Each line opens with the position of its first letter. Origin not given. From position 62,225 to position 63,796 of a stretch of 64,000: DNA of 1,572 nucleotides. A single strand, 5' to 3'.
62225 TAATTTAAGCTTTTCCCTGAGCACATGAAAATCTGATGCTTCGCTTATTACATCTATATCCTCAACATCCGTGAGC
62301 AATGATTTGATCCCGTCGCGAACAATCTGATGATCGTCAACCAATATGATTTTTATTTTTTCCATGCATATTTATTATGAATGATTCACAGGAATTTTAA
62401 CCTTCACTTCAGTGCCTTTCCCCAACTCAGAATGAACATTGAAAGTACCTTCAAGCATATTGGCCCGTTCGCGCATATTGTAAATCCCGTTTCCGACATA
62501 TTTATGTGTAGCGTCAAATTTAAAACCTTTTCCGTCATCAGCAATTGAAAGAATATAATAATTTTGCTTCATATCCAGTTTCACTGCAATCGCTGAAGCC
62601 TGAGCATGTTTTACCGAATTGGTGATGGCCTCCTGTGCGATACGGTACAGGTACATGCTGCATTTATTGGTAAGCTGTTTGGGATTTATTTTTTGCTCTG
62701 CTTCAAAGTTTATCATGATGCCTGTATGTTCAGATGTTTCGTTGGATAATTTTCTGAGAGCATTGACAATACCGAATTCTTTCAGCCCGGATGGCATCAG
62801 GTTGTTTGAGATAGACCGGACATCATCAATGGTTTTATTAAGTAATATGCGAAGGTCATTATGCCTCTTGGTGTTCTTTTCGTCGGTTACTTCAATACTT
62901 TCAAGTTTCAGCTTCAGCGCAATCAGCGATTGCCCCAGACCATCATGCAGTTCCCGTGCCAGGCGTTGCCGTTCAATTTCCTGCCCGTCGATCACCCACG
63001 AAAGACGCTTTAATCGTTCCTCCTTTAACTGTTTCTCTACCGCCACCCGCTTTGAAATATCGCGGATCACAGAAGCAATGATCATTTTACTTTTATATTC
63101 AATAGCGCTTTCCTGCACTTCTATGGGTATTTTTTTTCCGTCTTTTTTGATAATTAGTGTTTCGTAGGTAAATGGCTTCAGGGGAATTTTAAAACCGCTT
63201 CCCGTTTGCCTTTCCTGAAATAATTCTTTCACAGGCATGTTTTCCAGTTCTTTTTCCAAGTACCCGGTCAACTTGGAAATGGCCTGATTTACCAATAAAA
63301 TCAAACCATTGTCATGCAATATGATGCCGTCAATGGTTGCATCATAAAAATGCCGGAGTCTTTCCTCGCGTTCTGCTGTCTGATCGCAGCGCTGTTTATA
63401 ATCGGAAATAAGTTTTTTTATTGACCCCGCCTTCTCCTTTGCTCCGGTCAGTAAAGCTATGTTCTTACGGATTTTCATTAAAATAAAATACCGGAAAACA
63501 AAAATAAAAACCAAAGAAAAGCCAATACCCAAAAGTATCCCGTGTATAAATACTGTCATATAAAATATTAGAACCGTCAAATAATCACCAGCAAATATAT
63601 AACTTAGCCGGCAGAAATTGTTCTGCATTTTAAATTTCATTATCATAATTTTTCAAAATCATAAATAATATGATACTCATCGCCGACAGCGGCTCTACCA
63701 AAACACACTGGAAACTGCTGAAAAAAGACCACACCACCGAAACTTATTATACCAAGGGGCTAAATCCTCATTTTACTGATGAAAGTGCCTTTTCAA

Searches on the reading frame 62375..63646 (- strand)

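Call 12: search_protein_families(library=pfam, proteins=[window:62375-63646:-], max_evalue=0.001)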
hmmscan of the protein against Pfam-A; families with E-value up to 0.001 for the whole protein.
window:62375-63646:- (423 aa): 5 families
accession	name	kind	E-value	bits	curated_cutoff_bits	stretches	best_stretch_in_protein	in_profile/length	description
PF07730.19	HisKA_3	-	9.7e-13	48.9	24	1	225-287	1-67/68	Histidine kinase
PF02518.31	HATPase_c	-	2.9e-12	47.4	26.4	1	333-421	6-110/111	Histidine kinase-, DNA gyrase B-, and HSP90-like ATPase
PF13426.13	PAS_9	-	1.8e-09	38.2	27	1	106-198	2-102/103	PAS domain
PF00989.32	PAS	-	7e-08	32.9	22.6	1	95-188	1-102/113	PAS fold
PF13188.13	PAS_8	-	1.4e-05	25.3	21.8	1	95-144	1-48/65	PAS domain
